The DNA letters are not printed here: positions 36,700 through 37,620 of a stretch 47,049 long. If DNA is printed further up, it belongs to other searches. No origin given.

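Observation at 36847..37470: Virus-encoded J-domain protein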

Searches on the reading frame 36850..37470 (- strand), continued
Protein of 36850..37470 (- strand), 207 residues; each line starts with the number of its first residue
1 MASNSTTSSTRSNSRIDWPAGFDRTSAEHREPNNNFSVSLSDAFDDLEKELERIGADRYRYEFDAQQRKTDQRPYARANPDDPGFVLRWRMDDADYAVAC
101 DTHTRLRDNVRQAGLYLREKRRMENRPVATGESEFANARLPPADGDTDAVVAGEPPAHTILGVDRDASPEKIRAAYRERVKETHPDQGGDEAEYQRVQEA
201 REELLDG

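Call 29: predict_structure(alignment_id=A2)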
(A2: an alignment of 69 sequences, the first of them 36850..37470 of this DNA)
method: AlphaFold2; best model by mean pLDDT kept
length: 207 residues; sequences in the alignment: 69
mean_pLDDT: 82.9   pTM: 0.56
mean pLDDT of the five models: 82.9, 82.8, 82.6, 82.0, 79.4
residues with pLDDT >= 90: 140; 70-90: 21; 50-70: 16; < 50: 30
segments of 3 or more residues with pLDDT < 50: 126-152
pLDDT, mean of each block of 10 residues (from residue 1): 53 80 91 94 97 95 94 92 95 92 96 92 49 41 42 77 95 95 91 93 89
secondary structure, 60 per line:
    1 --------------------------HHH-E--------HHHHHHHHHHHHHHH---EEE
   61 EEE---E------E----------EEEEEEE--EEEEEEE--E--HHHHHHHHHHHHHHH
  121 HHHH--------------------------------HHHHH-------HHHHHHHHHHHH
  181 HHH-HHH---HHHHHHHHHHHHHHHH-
elements in order: H40-54 E58-63 E85-91 E94-100 H106-124 H157-161 H169-183 H191-206
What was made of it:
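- Checked: The AF2 model gives helices 157-161, 169-183 and 191-206 at pLDDT about 90-95 (call 29).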

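Call 31: fold_search(model_id=the predicted structure, library=pdb)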
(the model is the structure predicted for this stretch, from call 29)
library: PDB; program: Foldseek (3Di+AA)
matches with E <= 10: 426; with E <= 0.001: 0
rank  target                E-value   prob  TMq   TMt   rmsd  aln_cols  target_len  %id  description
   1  2och                  1.6e-02  1.00  0.23  0.65   1.8        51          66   33  J-domain of dnj-12 from Caenorhabditis elegans (released 2007-01-23)
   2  8iuf_E6               1.8e-02  1.00  0.24  0.14   0.7        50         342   34  Cryo-EM structure of Euglena gracilis super-complex I+III2+IV, composite (released 2024-02-28)
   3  5vso_MODEL_1_A        1.9e-02  1.00  0.22  0.52   5.4        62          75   29  NMR structure of Ydj1 J-domain, a cytosolic Hsp40 from Saccharomyces cerevisiae (released 2017-11-01)
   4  5nro_B                2.0e-02  1.00  0.25  0.78   1.5        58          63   36  Structure of full-length DnaK with bound J-domain (released 2018-01-17)
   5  2ctw_MODEL_1_A        2.4e-02  1.00  0.23  0.43  10.0        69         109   22  Solution structure of J-domain from mouse DnaJ subfamily C menber 5 (released 2005-11-24)
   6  6rzy_A                2.6e-02  1.00  0.24  0.69   2.1        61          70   30  Plasmodium falciparum PFA0660w Hsp40 co-chaperone J-domain (released 2019-10-02)
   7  6d6x_MODEL_1_A        2.6e-02  1.00  0.24  0.59   2.7        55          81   31  HSP40 co-chaperone Sis1 J-domain (released 2019-05-01)
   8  4j7z_E                2.7e-02  1.00  0.24  0.49   1.9        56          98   32  Thermus thermophilus DNAJ J- and G/F-DOMAINS (released 2013-07-31)
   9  4j7z_F                2.9e-02  1.00  0.20  0.43   2.9        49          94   33  Thermus thermophilus DNAJ J- and G/F-DOMAINS (released 2013-07-31)
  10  8any_A1               2.9e-02  0.35  0.22  0.18  15.0       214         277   15  Human mitochondrial ribosome in complex with LRPPRC, SLIRP, A-site, P-site, E-site tRNAs and mRNA (released 2023-08-16)
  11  4rwu                  3.1e-02  1.00  0.24  0.60   2.3        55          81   31  J-domain of Sis1 protein, Hsp40 co-chaperone from Saccharomyces cerevisiae (released 2014-12-17)
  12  9dyv_MODEL_1_A        3.1e-02  1.00  0.22  0.38   1.7        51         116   31  Assembly and functional mechanisms of the Hsp70-Hsp40 chaperone machinery (released 2025-10-22)
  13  8csp_1                3.1e-02  0.35  0.21  0.17  17.2       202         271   14  Human mitochondrial small subunit assembly intermediate (State A) (released 2022-12-14)
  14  6rw4_1                3.3e-02  0.51  0.23  0.19  14.5       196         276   14  Structure of human mitochondrial 28S ribosome in complex with mitochondrial IF3 (released 2020-06-03)
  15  2lo1_MODEL_1_A        3.5e-02  1.00  0.24  0.64   2.0        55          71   27  NMR structure of the protein BC008182, a DNAJ-like domain from Homo sapiens (released 2012-02-15)
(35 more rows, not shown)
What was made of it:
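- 36850..37002 (-): J domain (residues 157-207), helices I-III, no helix IV. Foldseek probability 1.00 to solved J domains (call 31).
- On J-domain proteins (Pfam PF00226): 5nro_B gives rmsd 1.5 A and target-normalised TM 0.78; 2och gives rmsd 1.8 A (call 31).
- Checked: An example is DnaJ bound to DnaK, 5nro_B: rmsd 1.5 A, TM 0.78 normalised to the target (call 31).
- Superposition on DnaJ in complex with DnaK (call 31).
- Tried and rejected: Foldseek with the full-length model was swamped by J domains (call 31).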

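Call 60: search_protein_families(library=pfam, proteins=[L002:5769-5981:+, L001:1262-1465:+, L001:2052-2561:+, L004:3621-3959:+, L005:3258-3980:+], max_evalue=0.05)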
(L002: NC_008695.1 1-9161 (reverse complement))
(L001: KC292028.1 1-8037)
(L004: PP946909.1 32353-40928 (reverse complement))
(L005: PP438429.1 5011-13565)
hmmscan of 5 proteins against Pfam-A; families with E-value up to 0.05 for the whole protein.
L002:5769-5981:+ (71 aa): 1 family
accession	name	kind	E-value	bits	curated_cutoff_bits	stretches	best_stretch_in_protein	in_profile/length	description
PF13412.12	HTH_24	-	0.033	14.2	21.9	0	14-50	8-45/48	Winged helix-turn-helix DNA-binding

L001:1262-1465:+ (68 aa): 4 families
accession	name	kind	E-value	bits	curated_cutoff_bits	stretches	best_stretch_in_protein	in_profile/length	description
PF02748.20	PyrI_C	-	0.017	15.4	23.4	0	25-46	27-48/48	Aspartate carbamoyltransferase regulatory chain, metal binding domain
PF24888.1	DUF7741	-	0.026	15.2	27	1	7-55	3-54/80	Domain of unknown function (DUF7741)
PF19437.4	VCIP135_N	-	0.032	14.4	27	0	30-51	32-53/169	VCIP135 N-terminal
PF19769.4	CPxCG_zf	-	0.041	14.1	27.2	1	10-44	1-36/183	CPxCG-related zinc finger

L001:2052-2561:+ (170 aa): 1 family
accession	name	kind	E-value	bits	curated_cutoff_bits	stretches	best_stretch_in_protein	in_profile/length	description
PF03692.20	CxxCxxCC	-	0.0012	19.9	23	1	11-105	2-72/85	Putative zinc- or iron-chelating domain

L004:3621-3959:+ (113 aa): 0 families

L005:3258-3980:+ (241 aa): 0 families

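Call 61: search_dna_similar(query=window:36850-37470:-, collection=phages, mode=protein, max_rows=40, max_evalue=0.001, rows=spread)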
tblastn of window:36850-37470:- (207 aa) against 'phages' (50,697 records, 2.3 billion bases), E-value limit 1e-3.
Records with a match: 79; places in all: 79; records where one place covers at least 80% of the query: 70.
Best place of each record, by identity: <60% 79.
By first word of the organism name: Microbacterium 32; Gordonia 25; Mycobacterium 7; Haloarcula 2; Halorubrum 2; Synechococcus 2; Erythrobacter 2; Caulobacter 2; uncultured 2; Bacillus 2; and 1 more.
By host as written in the record: Gordonia terrae 3612 24; Microbacterium foliorum NRRL B-24224 21; Microbacterium foliorum NRRL B-24224 SEA 7; - 4; Microbacterium paraoxydans NRRL B-14843 3; Haloarcula californiae 2; Mycobacterium abscessus strain BWH-C 2; Caulobacter crescentus 2; and 13 more.
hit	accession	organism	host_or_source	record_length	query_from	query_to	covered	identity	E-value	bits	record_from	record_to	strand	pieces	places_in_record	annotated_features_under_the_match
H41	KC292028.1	Haloarcula californiae tailed virus 2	Haloarcula californiae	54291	16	205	92%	45.8%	1e-43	160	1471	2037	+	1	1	5: DnaJ-like protein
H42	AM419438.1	Halorubrum virus BJ1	hypersaline lake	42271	16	205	92%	40.4%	1e-27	114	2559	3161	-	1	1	hypothetical protein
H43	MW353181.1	Mycobacterium phage phiT46-1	Mycobacterium abscessus strain BWH-C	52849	18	206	91%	29.8%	1e-8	60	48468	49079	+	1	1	68: Dna-J like chaperonin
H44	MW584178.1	Mycobacterium phage prophiGD21-3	Mycobacterium abscessus GD21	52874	18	206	91%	29.8%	1e-8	60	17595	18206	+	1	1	33: DnaJ-like chaperonin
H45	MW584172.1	Mycobacterium phage prophiGD24-2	Mycobacterium abscessus GD24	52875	18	206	91%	29.8%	1e-8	60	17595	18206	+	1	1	33: DnaJ-like chaperonin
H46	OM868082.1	Synechococcus phage Yong-M2-251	Synechococcus sp. PCC 7002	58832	16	205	92%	27.8%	6e-7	55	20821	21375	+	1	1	hypothetical protein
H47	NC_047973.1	Microbacterium phage Hyperion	Microbacterium foliorum NRRL B-24224 SEA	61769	17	204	91%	28.1%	4e-7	56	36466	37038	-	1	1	48: hypothetical protein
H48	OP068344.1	Microbacterium phage Zagie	Microbacterium foliorum NRRL B-24224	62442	17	206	92%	27.7%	6e-8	58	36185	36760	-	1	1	48: DnaJ-like chaperonin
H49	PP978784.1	Gordonia phage Kamaru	Gordonia terrae 3612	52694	18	204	90%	27.6%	2e-8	59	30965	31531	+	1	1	43: hypothetical protein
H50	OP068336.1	Microbacterium phage Grassboy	Microbacterium foliorum NRRL B-24224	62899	17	206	92%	27.2%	5e-7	55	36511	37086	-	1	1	49: DnaJ-like chaperonin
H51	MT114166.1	Microbacterium phage Nike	Microbacterium foliorum NRRL B-24224 SEA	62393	17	204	91%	27.4%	3e-6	53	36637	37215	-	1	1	49: hypothetical protein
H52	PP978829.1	Microbacterium phage Rowlf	Microbacterium foliorum NRRL B-24224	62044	17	204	91%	27.3%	2e-8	59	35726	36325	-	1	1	44: DnaJ-like chaperonin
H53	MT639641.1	Microbacterium phage Phinky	Microbacterium foliorum NRRL B-24224 SEA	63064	17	204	91%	27.1%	1e-4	48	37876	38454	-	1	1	55: hypothetical protein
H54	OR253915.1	Microbacterium phage Lonelysoil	Microbacterium foliorum NRRL B-24224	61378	17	204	91%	26.9%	7e-7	54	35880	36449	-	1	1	47: DnaJ-like chaperonin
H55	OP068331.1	Microbacterium phage Viceroy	Microbacterium foliorum NRRL B-24224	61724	17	204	91%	26.9%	7e-7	54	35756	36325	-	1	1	47: DnaJ-like chaperonin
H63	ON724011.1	Gordonia phage Malachai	Gordonia terrae 3612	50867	16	204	91%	25.4%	3e-5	50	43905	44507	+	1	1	65: DnaJ-like chaperonin | 64: ASC-1 transcription coactivator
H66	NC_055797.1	Gordonia phage Barb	Gordonia terrae 3612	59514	17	205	91%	25.0%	4e-4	47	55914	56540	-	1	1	88: DnaJ-like chaperonin | 89: helix-turn-helix DNA binding domain protein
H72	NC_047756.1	Caulobacter phage Sansa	Caulobacter crescentus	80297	38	205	81%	26.5%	4e-7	56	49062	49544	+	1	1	molecular chaperone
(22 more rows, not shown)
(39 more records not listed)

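Call 62: search_dna_similar(query=window:36850-37470:-, collection=plasmids, mode=protein, max_rows=30, max_evalue=0.001)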
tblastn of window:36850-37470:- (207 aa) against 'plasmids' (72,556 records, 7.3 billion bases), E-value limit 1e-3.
Records with a match: 167; places in all: 168; records where one place covers at least 80% of the query: 11.
Best place of each record, by identity: <60% 167.
By first word of the organism name: Rhizobium 124; Halobaculum 6; Sinorhizobium 4; Natrinema 3; Nostoc 3; Haloprofundus 3; Streptomyces 3; Salinibaculum 2; Halomontanus 2; Halorubrum 2; and 15 more.
By predicted mobility (MOB-suite, as given by PLSDB): non-mobilizable 113; mobilizable 38; conjugative 16.
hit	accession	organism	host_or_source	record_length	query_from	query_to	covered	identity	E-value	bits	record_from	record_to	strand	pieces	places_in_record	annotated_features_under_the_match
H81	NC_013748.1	Haloterrigena turkmenica DSM 5511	-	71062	16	206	92%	57.8%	3e-63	218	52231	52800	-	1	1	DnaJ domain-containing protein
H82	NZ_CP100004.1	Halorussus vallis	cell culture,saline soil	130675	16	206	92%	56.3%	5e-58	203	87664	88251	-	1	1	J domain-containing protein | GNAT family N-acetyltransferase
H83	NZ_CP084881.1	Natrinema halophilum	pure culture,salt mine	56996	16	206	92%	49.0%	1e-52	187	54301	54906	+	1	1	J domain-containing protein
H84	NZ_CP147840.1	Salinibaculum sp. SYNS191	cell cuture,sediment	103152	16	207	93%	48.7%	6e-52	186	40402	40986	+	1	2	J domain-containing protein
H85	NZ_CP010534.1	Haloarcula sp. CBA1115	monoisolate,Solar salt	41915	19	207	91%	47.1%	1e-45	168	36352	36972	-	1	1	DnaJ domain-containing protein | hypothetical protein (x2)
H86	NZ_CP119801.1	Halomontanus rarus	cell culture,sediment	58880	16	207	93%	43.6%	5e-35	137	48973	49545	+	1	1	J domain-containing protein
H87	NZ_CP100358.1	Natronosalvus rutilus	cell culture,sediment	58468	16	206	92%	40.1%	8e-32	128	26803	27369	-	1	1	J domain-containing protein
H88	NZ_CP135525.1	Halomontanus rarus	Salt lake,Salt lake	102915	74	206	64%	50.7%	6e-33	131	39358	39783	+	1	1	J domain-containing protein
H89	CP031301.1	Natrinema thermotolerans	Cell culture,Korean salt-fermented food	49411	16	206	92%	34.7%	2e-21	99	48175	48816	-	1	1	J domain-containing protein | hypothetical protein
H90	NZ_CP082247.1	Natrinema sp. SYSU A 869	cell culture,salt lake sediment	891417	16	206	85%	34.9%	3e-14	102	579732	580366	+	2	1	J domain-containing protein | hypothetical protein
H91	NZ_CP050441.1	Tolypothrix sp. PCC 7910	cell culture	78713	16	203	91%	30.5%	3e-18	89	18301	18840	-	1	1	J domain-containing protein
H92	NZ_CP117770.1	Nostoc sp. UHCC 0926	whole organism,lichen surface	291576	16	203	91%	30.4%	2e-15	81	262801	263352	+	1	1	DnaJ domain-containing protein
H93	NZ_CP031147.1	Haloplanus rubicundus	solar salt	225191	16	135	58%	43.1%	1e-18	90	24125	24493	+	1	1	hypothetical protein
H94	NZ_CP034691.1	Halorubrum sp. BOL3-1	-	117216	16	140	60%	34.1%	9e-12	71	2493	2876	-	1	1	hypothetical protein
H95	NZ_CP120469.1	Halobaculum limi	cell culture,sediment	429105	110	207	47%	38.4%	7e-6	53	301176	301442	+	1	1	fer: ferredoxin Fer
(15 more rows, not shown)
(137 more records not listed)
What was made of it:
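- Haloarchaeal, Nostoc and Tolypothrix plasmids also carry it (call 62).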

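Call 63: get_annotated_region(hit=H49, flank=3500)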
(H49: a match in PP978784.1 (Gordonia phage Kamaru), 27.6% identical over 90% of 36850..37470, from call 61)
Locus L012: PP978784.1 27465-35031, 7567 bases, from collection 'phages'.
description: Gordonia phage Kamaru, complete genome.
organism: Gordonia phage Kamaru (NCBI taxid 3241731)
taxonomy: Viruses
host: Gordonia terrae 3612; source: soil; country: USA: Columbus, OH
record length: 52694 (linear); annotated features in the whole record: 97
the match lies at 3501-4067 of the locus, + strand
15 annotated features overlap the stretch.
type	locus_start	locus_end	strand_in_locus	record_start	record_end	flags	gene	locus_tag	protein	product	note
CDS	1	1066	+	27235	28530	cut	35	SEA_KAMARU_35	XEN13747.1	hypothetical protein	-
CDS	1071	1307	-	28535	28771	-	36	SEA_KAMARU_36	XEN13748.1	hypothetical protein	-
CDS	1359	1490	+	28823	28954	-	37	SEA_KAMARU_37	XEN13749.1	membrane protein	-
CDS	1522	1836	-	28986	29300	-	38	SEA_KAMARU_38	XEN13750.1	hypothetical protein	-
CDS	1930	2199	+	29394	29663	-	39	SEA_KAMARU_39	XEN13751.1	helix-turn-helix DNA binding domain protein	-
CDS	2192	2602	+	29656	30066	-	40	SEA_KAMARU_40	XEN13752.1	membrane protein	-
CDS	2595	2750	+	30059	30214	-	41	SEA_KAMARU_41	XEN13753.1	hypothetical protein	-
CDS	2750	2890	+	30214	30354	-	42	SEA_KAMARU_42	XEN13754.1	hypothetical protein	-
CDS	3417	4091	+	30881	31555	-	43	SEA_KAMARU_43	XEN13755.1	hypothetical protein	-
CDS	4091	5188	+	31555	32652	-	44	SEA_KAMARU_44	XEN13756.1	tyrosine integrase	-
CDS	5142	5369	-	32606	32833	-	45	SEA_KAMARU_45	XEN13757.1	helix-turn-helix DNA binding domain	-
CDS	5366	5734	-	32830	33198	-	46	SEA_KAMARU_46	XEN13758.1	IrrE-like protein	-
CDS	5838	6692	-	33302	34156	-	47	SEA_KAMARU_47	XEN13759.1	hypothetical protein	-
CDS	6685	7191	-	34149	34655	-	48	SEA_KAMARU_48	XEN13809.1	hypothetical protein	-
CDS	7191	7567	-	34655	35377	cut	49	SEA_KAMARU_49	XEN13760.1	immunity repressor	-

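Call 64: get_annotated_region(hit=H63, flank=3500)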
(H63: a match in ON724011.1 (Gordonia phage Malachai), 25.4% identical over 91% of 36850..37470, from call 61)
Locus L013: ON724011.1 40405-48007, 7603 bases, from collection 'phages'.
description: Gordonia phage Malachai, complete genome.
organism: Gordonia phage Malachai (NCBI taxid 2970350)
taxonomy: Viruses; Duplodnaviria; Heunggongvirae; Uroviricota; Caudoviricetes; Jujuvirus
host: Gordonia terrae 3612; source: soil; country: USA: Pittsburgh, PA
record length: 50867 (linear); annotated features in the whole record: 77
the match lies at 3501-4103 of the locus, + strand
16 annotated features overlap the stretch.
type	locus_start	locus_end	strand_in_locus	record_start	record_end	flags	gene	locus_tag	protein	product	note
CDS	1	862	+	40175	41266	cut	57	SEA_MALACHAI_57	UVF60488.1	RecT-like ssDNA binding protein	Original Glimmer call @bp 40175 has strength 17.34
CDS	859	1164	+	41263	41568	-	58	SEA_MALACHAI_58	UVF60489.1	hypothetical protein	Original Glimmer call @bp 41263 has strength 17.40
CDS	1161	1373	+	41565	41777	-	59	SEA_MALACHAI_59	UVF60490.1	hypothetical protein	Original Glimmer call @bp 41565 has strength 10.70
CDS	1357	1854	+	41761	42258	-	60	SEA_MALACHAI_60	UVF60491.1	hypothetical protein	Original Glimmer call @bp 41761 has strength 16.61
CDS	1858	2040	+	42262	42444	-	61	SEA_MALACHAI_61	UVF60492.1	hypothetical protein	Original Glimmer call @bp 42262 has strength 11.14; GeneMark calls start at 42271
CDS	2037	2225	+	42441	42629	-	62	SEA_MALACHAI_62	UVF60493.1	hypothetical protein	Original Glimmer call @bp 42441 has strength 11.82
CDS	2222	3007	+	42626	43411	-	63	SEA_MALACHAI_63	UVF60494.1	nucleotidyl transferase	Original Glimmer call @bp 42626 has strength 13.99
CDS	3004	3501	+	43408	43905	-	64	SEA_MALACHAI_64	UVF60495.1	ASC-1 transcription coactivator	Original Glimmer call @bp 43399 has strength 9.84; GeneMark calls start at 43408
CDS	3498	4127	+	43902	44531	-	65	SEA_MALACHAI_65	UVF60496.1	DnaJ-like chaperonin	Original Glimmer call @bp 43902 has strength 11.11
CDS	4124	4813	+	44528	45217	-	66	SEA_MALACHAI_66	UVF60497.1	hypothetical protein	Original Glimmer call @bp 44528 has strength 13.14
CDS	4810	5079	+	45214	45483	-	67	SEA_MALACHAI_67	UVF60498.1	hypothetical protein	Original Glimmer call @bp 45214 has strength 9.30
CDS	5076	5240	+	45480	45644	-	68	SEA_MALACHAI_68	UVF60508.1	hypothetical protein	-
CDS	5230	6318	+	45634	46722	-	69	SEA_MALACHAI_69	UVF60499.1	hypothetical protein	Original Glimmer call @bp 45634 has strength 7.97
CDS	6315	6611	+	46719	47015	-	70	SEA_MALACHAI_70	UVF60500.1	hypothetical protein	Original Glimmer call @bp 46719 has strength 9.41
CDS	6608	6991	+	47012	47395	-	71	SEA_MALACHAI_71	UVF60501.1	hypothetical protein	Original Glimmer call @bp 47012 has strength 9.43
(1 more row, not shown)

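Call 65: get_annotated_region(hit=H66, flank=3500)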
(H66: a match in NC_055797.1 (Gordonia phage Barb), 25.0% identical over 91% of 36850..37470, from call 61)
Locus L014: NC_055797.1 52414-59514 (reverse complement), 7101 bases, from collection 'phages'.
description: Gordonia phage Barb, complete genome.
organism: Gordonia phage Barb (NCBI taxid 2588128)
taxonomy: Viruses; Duplodnaviria; Heunggongvirae; Uroviricota; Caudoviricetes; Wizardvirus; Wizardvirus barb
host: Gordonia terrae 3612; source: -; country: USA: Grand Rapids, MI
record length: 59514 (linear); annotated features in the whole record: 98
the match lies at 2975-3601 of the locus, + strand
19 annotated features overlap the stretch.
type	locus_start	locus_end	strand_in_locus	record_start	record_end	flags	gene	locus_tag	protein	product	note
CDS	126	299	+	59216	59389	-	98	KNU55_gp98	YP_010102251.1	hypothetical protein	-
CDS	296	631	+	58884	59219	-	97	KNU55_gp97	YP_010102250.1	hypothetical protein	-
CDS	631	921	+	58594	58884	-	96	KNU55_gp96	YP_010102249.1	hypothetical protein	-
CDS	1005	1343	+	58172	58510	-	95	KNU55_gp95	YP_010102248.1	hypothetical protein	-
CDS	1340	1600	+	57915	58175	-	94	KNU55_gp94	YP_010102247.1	hypothetical protein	-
CDS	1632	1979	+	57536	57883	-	93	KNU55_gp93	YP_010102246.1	hypothetical protein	-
CDS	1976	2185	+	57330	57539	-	92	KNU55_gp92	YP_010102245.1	hypothetical protein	-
CDS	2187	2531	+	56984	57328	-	91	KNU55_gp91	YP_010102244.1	hypothetical protein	-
CDS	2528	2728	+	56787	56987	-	90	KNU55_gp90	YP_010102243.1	hypothetical protein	-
CDS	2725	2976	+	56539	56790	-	89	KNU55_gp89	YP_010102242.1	helix-turn-helix DNA binding domain protein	-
CDS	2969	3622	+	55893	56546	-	88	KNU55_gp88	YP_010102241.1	DnaJ-like chaperonin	-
CDS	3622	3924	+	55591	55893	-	87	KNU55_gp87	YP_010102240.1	hypothetical protein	-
CDS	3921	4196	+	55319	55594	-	86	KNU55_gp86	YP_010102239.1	hypothetical protein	-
CDS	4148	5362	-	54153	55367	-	85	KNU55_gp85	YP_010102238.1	DNA methyltransferase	-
CDS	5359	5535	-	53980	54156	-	84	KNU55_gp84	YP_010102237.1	hypothetical protein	-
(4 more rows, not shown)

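Call 66: get_annotated_region(hit=H72, flank=3500)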
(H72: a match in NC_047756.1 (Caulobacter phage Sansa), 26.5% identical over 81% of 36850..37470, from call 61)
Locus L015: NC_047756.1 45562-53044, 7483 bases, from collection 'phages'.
description: Caulobacter phage Sansa, complete genome.
organism: Caulobacter phage Sansa (NCBI taxid 1675600)
taxonomy: Viruses; Duplodnaviria; Heunggongvirae; Uroviricota; Caudoviricetes; Sansavirus; Caulobacter virus Sansa
host: Caulobacter crescentus; source: -; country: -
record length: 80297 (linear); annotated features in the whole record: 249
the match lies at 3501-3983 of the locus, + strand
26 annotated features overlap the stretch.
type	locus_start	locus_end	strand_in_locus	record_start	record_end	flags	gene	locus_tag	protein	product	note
CDS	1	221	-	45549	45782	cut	-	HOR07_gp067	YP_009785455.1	hypothetical protein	-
regulatory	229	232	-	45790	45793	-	-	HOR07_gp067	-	ribosome_binding_site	-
CDS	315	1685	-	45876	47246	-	-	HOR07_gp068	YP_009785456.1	nucleoside triphosphate hydrolase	-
regulatory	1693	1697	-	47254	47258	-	-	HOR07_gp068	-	ribosome_binding_site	-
CDS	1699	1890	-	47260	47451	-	-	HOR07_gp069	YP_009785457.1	hypothetical protein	-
CDS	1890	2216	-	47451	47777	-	-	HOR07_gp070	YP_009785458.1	hypothetical protein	-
regulatory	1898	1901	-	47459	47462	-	-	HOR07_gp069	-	ribosome_binding_site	-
CDS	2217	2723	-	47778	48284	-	-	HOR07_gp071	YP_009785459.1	hypothetical protein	-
regulatory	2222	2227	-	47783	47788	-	-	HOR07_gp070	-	ribosome_binding_site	-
regulatory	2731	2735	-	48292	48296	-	-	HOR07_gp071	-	ribosome_binding_site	-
regulatory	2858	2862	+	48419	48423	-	-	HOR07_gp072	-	ribosome_binding_site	-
CDS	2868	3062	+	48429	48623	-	-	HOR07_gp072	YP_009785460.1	DNA-binding protein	contains winged helix-turn-helix DNA-binding domain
regulatory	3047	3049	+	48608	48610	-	-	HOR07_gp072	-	ribosome_binding_site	-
CDS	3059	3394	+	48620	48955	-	-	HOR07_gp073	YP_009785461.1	hypothetical protein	-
regulatory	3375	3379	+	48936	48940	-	-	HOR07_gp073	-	ribosome_binding_site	-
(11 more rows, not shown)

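Call 67: get_annotated_region(hit=H93, flank=3000)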
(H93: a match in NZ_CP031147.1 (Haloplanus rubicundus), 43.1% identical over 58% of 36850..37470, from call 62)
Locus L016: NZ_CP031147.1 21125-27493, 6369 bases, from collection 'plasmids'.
description: Haloplanus rubicundus strain CBA1112 plasmid pCBA1112-01, complete sequence
organism: Haloplanus rubicundus (NCBI taxid 1547898)
taxonomy: Archaea; Euryarchaeota; Halobacteria; Halobacteriales; Haloferacaceae; Haloplanus; Haloplanus rubicundus
host: -; source: solar salt; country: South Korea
typing (MOB-suite, as given by PLSDB): non-mobilizable
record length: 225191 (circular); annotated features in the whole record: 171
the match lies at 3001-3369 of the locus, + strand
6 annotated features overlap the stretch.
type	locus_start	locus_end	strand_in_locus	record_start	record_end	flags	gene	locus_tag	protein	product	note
CDS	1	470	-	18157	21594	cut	-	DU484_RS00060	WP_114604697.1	tubulin-like doman-containing protein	-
CDS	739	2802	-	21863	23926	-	-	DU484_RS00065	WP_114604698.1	hypothetical protein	-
CDS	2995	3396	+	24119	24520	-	-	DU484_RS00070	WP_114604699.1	hypothetical protein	-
CDS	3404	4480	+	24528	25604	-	-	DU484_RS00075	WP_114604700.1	hypothetical protein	-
CDS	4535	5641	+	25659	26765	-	grpE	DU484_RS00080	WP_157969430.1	nucleotide exchange factor GrpE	GO:0006457 - protein folding [Evidence IEA]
CDS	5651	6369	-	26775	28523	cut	-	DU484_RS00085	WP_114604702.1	Hsp70 family protein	-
